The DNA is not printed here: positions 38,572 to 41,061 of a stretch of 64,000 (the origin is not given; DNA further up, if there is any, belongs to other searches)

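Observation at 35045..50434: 15-kb translationally coupled operon between eno and secG: LacI, 2 SBPs, 2 permease pairs, NHL-Yip1 protein, large secreted unknown, GH51, Cys-rich protein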

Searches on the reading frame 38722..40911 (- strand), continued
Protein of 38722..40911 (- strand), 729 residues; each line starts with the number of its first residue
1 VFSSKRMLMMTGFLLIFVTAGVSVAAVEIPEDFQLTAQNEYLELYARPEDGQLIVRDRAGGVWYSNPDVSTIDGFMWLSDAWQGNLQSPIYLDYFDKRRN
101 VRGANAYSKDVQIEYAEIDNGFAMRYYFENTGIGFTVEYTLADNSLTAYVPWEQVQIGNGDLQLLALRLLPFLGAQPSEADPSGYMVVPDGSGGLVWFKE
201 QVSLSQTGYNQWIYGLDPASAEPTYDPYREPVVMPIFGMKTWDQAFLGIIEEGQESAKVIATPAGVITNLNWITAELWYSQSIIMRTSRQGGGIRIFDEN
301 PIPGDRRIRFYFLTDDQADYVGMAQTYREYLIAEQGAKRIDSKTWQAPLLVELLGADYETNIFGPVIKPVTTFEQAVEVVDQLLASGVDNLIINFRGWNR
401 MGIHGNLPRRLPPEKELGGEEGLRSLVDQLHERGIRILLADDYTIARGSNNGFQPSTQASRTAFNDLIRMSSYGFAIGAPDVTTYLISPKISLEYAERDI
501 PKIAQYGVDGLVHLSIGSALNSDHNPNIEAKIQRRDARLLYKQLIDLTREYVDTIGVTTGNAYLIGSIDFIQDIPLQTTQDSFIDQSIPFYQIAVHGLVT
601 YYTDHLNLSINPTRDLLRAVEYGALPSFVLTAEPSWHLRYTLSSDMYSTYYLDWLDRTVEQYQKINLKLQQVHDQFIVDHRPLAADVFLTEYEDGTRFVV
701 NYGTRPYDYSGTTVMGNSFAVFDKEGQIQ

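Call 35: find_encoding_contigs(protein=P0044, flank=10000, max_places=1)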
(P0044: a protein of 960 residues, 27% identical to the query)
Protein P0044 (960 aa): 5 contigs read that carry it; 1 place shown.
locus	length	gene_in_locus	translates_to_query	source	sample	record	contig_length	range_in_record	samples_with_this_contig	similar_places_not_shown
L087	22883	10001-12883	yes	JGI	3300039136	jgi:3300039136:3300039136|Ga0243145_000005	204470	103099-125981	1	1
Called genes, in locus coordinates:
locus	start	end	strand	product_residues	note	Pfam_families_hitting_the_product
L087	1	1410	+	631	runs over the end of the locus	PF00933:Glyco_hydro_3, PF01915:Glyco_hydro_3_C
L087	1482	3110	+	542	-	-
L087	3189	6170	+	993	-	PF01547:SBP_bac_1, PF13416:SBP_bac_8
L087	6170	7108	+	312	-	PF00528:BPD_transp_1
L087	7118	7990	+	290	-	PF00528:BPD_transp_1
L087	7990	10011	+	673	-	PF08450:SGL (faint), PF01436:NHL (weak), PF00515:TPR_1 (faint), PF07719:TPR_2 (faint), PF13374:TPR_10 (faint), PF13414:TPR_11 (faint), PF04893:Yip1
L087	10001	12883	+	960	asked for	PF02018:CBM_4_9 (weak), PF18952:DUF5696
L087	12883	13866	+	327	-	-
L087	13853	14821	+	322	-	PF00528:BPD_transp_1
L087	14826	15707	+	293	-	PF03935:SKN1_KRE6_Sbg1, PF26113:GH16_XgeA, PF00722:Glyco_hydro_16, PF03935:SKN1_KRE6_Sbg1 (weak)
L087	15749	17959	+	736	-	PF00933:Glyco_hydro_3, PF01915:Glyco_hydro_3_C, PF14310:Fn3-like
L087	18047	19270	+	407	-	PF16403:Bact_surface_Ig-like, PF02018:CBM_4_9, PF03422:CBM_6, PF18099:CBM_35_2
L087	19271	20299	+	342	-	PF00356:LacI, PF00532:Peripla_BP_1, PF13407:Peripla_BP_4, PF13377:Peripla_BP_3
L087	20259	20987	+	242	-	PF26113:GH16_XgeA, PF00722:Glyco_hydro_16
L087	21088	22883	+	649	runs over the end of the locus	PF00456:Transketolase_N, PF02779:Transket_pyr, PF02780:Transketolase_C, PF22613:Transketolase_C_1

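Call 36: find_encoding_contigs(protein=P0041, flank=10000, max_places=1)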
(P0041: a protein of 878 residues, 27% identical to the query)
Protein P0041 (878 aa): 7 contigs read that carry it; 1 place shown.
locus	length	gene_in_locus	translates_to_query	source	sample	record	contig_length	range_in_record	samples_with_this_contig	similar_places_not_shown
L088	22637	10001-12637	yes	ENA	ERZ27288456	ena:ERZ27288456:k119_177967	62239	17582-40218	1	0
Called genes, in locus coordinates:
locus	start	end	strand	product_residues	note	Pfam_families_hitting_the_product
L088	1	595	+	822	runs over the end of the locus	PF14498:Glyco_hyd_65N_2, PF22124:Glyco_hydro_95_cat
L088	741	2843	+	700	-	-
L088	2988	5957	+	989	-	PF16990:CBM_35 (faint), PF25275:Golvesin_C (faint), PF01547:SBP_bac_1, PF13416:SBP_bac_8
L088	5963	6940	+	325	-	PF00528:BPD_transp_1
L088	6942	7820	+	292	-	PF00528:BPD_transp_1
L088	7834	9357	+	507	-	PF01436:NHL (faint), PF00515:TPR_1 (faint), PF07719:TPR_2 (faint), PF13414:TPR_11 (weak), PF13432:TPR_16 (faint)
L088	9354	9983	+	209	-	PF04893:Yip1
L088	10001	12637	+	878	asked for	PF18952:DUF5696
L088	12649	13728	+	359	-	-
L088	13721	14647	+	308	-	PF00528:BPD_transp_1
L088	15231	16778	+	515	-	PF13416:SBP_bac_8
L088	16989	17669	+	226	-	PF00657:Lipase_GDSL, PF13472:Lipase_GDSL_2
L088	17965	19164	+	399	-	PF07470:Glyco_hydro_88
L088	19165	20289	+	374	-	PF07470:Glyco_hydro_88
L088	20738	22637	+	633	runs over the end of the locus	PF18370:RGI_lyase, PF13517:FG-GAP_3 (faint), PF21348:RGL11_C, PF01839:FG-GAP (faint)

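Call 37: find_encoding_contigs(protein=P0046, flank=10000, max_places=1)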
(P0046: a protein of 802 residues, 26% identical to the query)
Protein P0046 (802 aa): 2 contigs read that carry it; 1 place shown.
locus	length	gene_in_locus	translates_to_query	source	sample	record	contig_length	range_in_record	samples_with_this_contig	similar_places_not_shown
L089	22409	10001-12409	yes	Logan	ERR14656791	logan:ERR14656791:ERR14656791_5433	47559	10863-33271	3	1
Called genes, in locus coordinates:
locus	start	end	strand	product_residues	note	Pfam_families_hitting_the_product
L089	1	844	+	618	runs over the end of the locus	PF02838:Glyco_hydro_20b, PF00728:Glyco_hydro_20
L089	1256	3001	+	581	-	-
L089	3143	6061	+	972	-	PF01547:SBP_bac_1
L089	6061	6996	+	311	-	PF00528:BPD_transp_1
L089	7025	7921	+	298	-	PF00528:BPD_transp_1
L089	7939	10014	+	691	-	PF01436:NHL (faint), PF07719:TPR_2 (faint), PF04893:Yip1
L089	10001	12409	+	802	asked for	PF18952:DUF5696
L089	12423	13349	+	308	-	-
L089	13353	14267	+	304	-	PF00528:BPD_transp_1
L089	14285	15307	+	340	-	PF03935:SKN1_KRE6_Sbg1 (weak), PF26113:GH16_XgeA, PF00722:Glyco_hydro_16, PF03935:SKN1_KRE6_Sbg1 (weak)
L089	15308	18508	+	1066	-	-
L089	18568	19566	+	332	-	PF00356:LacI, PF00532:Peripla_BP_1, PF13407:Peripla_BP_4, PF13377:Peripla_BP_3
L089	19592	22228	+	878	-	PF06165:GH94_b-supersand, PF17167:Glyco_hydro_94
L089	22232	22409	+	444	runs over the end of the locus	PF02055:Glyco_hydro_30, PF17189:Glyco_hydro_30C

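Call 45: search_protein_families(library=pfam, proteins=[L069:18783-22028:+, L065:13873-14844:+, L033:16575-19931:+, L032:14021-15445:+, L078:1591-3030:+, L057:16898-18040:+, L085:19696-20820:+, L036:17425-18750:+, L008:16892-18763:+, L060:1676-2833:+], max_evalue=0.001)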
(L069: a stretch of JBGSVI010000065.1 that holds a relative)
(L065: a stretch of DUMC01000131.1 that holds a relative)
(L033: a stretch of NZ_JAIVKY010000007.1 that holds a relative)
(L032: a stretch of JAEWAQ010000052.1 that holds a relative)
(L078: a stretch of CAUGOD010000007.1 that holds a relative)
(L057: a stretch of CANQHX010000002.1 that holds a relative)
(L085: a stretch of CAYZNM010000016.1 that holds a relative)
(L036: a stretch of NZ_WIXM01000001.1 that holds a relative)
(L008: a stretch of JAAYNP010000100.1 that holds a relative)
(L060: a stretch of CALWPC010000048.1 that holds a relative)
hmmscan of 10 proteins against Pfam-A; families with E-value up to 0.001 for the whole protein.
L069:18783-22028:+ (1082 aa): 5 families
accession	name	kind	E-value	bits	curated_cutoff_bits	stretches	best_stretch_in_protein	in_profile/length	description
PF00933.27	Glyco_hydro_3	-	1.1e-40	140.5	27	1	845-1079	2-222/316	Glycosyl hydrolase family 3 N terminal domain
PF01301.25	Glyco_hydro_35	-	4e-40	138.8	27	1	49-225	1-161/319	Glycosyl hydrolases family 35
PF22369.2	GLMA_2nd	-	1.8e-17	63.8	27.7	1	488-613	3-127/138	GLMA-like, second domain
PF02449.21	Glyco_hydro_42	-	2e-13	50.9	21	1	67-244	5-164/376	Beta-galactosidase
PF22345.2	GLMA_C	-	0.00032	20.8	27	1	688-779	10-98/132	GLMA, C-terminal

L065:13873-14844:+ (324 aa): 1 family
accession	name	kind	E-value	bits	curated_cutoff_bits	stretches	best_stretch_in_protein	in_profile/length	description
PF13416.11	SBP_bac_8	-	1.1e-07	32.4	27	1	97-320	5-190/279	Bacterial extracellular solute-binding protein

L033:16575-19931:+ (1119 aa): 5 families
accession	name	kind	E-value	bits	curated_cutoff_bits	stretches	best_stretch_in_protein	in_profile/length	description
PF21250.3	SOGP_2nd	-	1.7e-120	401.3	27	1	312-560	1-249/249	Glycoside phosphorylase supersandwich domain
PF21958.2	SOGP_N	-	6.7e-108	359.8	27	1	25-248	1-225/225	SOGP N-terminal domain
PF21270.2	SOGP_4th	-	1e-18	67.8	27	1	1031-1118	1-90/90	Glycoside phosphorylase C-terminal domain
PF17167.11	Glyco_hydro_94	-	3.1e-17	62.8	27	1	691-979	118-381/420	Glycosyl hydrolase 94 superfamily, catalytic domain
PF06202.20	GDE_C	-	1.1e-06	28.3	21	1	622-948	16-312/367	Amylo-alpha-1,6-glucosidase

L032:14021-15445:+ (475 aa): 2 families
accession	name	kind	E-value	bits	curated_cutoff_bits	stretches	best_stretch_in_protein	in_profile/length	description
PF01547.30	SBP_bac_1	-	3.7e-18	67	26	1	95-360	17-297/307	Bacterial extracellular solute-binding protein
PF13416.11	SBP_bac_8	-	8.9e-18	65.5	27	1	95-389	6-268/279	Bacterial extracellular solute-binding protein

L078:1591-3030:+ (480 aa): 5 families
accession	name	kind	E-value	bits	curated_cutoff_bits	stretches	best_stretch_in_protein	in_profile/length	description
PF12833.13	HTH_18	-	7e-20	71.6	33.6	1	386-465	1-80/80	Helix-turn-helix domain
PF00165.29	HTH_AraC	-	4.4e-15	55.8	26.6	1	429-463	8-41/42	Bacterial regulatory helix-turn-helix proteins, AraC family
PF02311.25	AraC_binding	-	2.2e-09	37.6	21.1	1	211-319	10-116/135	AraC-like ligand binding domain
PF07883.17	Cupin_2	-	4.3e-08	33.2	27.2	1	211-273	5-67/70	Cupin domain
PF03079.20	ARD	-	2.1e-05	25.2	27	1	220-270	88-143/157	ARD/ARD' family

L057:16898-18040:+ (381 aa): 0 families

L085:19696-20820:+ (375 aa): 3 families
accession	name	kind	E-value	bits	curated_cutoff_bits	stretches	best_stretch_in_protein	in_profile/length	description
PF01408.29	GFO_IDH_MocA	-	3.5e-31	108.8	24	1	21-144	1-120/120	Oxidoreductase family, NAD-binding Rossmann fold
PF22725.1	GFO_IDH_MocA_C3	-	3.5e-22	79.2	27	1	152-289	1-123/124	GFO/IDH/MocA C-terminal domain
PF02894.22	GFO_IDH_MocA_C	-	5e-21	75.9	22.9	1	156-372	1-216/218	Oxidoreductase family, C-terminal alpha/beta domain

L036:17425-18750:+ (442 aa): 1 family
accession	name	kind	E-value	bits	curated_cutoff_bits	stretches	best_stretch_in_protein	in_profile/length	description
PF10091.15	Glycoamylase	-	9.5e-70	235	27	1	211-426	4-220/221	Putative glucoamylase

L008:16892-18763:+ (624 aa): 4 families
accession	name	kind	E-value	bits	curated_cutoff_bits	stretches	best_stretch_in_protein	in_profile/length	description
PF01520.23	Amidase_3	-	9.2e-52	176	27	1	446-616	1-172/174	N-acetylmuramoyl-L-alanine amidase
PF11741.13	AMIN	-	2.1e-23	82.7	20.5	2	215-296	10-96/101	AMIN domain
PF07833.16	Cu_amine_oxidN1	-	5.8e-15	55.6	24.2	1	66-159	11-104/108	Copper amine oxidase N-terminal domain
PF24837.1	AMIN-like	-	0.00041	20.9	27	0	325-346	108-128/129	AMIN-like domain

L060:1676-2833:+ (386 aa): 3 families
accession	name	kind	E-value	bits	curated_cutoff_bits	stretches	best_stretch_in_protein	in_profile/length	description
PF25137.1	ADH_Fe_C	-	2.6e-58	197.4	27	1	190-385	1-193/194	Fe-containing alcohol dehydrogenase family, C-terminal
PF00465.25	Fe-ADH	-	1.6e-41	142.2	31.3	1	11-178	1-167/168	Iron-containing alcohol dehydrogenase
PF13685.12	Fe-ADH_2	-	1.3e-11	45.2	28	1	17-111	3-95/149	Iron-containing alcohol dehydrogenase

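Call 46: search_protein_families(library=pfam, proteins=[L080:14278-15735:+, L070:13221-14225:+, L070:18225-19928:+, L013:6037-7068:+, L035:15732-18620:+, L064:637-1587:+, L056:18580-21360:+, L035:14660-15733:+, L029:17291-19036:+], max_evalue=0.001)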
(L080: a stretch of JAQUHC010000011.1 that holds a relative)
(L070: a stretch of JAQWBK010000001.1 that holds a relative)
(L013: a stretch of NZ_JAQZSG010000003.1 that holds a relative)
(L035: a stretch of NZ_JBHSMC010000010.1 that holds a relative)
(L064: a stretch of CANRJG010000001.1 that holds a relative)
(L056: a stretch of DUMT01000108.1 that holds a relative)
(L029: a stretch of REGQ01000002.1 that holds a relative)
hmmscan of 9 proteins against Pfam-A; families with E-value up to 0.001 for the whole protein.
L080:14278-15735:+ (486 aa): 0 families

L070:13221-14225:+ (335 aa): 0 families

L070:18225-19928:+ (568 aa): 1 family
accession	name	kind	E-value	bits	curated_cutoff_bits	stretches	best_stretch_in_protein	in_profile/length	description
PF16126.11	DUF4838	-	1.4e-38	133.3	26.6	1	152-492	7-324/325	Domain of unknown function (DUF4838)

L013:6037-7068:+ (344 aa): 0 families

L035:15732-18620:+ (963 aa): 2 families
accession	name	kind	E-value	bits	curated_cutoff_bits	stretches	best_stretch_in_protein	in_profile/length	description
PF02687.27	FtsX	-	5e-16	59.3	25.5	2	314-429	7-119/120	FtsX-like permease C-terminal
PF12704.14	MacB_PCD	-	4.7e-09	37.3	27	1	549-796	5-205/207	MacB-like periplasmic core domain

L064:637-1587:+ (317 aa): 1 family
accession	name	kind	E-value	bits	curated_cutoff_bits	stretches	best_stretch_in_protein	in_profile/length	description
PF00701.28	DHDPS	-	7.5e-79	264.9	22.1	1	20-301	2-284/289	Dihydrodipicolinate synthetase family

L056:18580-21360:+ (927 aa): 4 families
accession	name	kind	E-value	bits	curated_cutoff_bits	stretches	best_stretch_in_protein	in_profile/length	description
PF01074.27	Glyco_hydro_38N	-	5.5e-33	115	25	1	7-308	1-257/270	Glycosyl hydrolases family 38 N-terminal domain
PF07748.19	Glyco_hydro_38C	-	5.7e-16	59.8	25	1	558-774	1-201/206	Glycosyl hydrolases family 38 C-terminal domain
PF17677.7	Glyco_hydro38C2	-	9.7e-10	38.9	22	1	852-922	3-72/72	Glycosyl hydrolases family 38 C-terminal beta sandwich domain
PF09261.16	Alpha-mann_mid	-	7e-05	23.3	31.1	1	330-425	2-96/96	Alpha mannosidase middle domain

L035:14660-15733:+ (358 aa): 3 families
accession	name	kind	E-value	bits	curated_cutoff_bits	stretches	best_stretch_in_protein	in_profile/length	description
PF16576.10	HlyD_D23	-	1.7e-09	37.7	30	1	93-251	24-181/214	Barrel-sandwich domain of CusB or HlyD membrane-fusion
PF13437.12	HlyD_3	-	1.1e-06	29.8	22.2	1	181-251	1-73/106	HlyD family secretion protein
PF13533.13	Biotin_lipoyl_2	-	2.5e-06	27.6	29.8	1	96-119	8-31/32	Biotin-lipoyl like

L029:17291-19036:+ (582 aa): 2 families
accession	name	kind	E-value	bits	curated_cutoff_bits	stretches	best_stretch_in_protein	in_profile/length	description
PF06580.19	His_kinase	-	3.6e-21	75.6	25.2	1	372-447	1-77/81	Histidine kinase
PF02518.31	HATPase_c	-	6.1e-12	46.4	26.4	1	467-572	7-108/111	Histidine kinase-, DNA gyrase B-, and HSP90-like ATPase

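Call 67: search_protein_representatives(alignment_id=A1)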
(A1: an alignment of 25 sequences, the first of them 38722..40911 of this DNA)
Query: 25 sequences, 752 profile positions. Proteins with E-value up to 0.001 (for the whole library): 7181; up to 1e-10: 5454; up to 1e-30: 4091. The best 150 are listed.
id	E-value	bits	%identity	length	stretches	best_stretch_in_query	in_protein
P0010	1.5e-279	945.8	-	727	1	49-750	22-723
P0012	1.2e-274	929.6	-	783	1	44-751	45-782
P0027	8.3e-248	840.8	-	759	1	1-748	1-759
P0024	3.9e-242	822.1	-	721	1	52-751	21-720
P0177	3.4e-241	819.0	-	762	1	2-752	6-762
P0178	3.9e-231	785.7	-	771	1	41-749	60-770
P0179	7.7e-230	781.4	-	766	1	3-749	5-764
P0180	1.1e-229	781.0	-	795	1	41-750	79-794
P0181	2.9e-224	763.0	-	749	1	1-750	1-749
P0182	1.4e-223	760.7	-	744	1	42-749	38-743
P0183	5.5e-223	758.8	-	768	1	30-748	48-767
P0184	4.6e-221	752.4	-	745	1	10-749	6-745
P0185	5.1e-221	752.3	-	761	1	8-751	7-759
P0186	5.6e-221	752.2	-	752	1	12-750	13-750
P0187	9.4e-221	751.4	-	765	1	9-750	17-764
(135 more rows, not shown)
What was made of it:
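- DUF5696 alone comprises 4,091 clusters at 50% identity with E <= 1e-30 (call 67).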
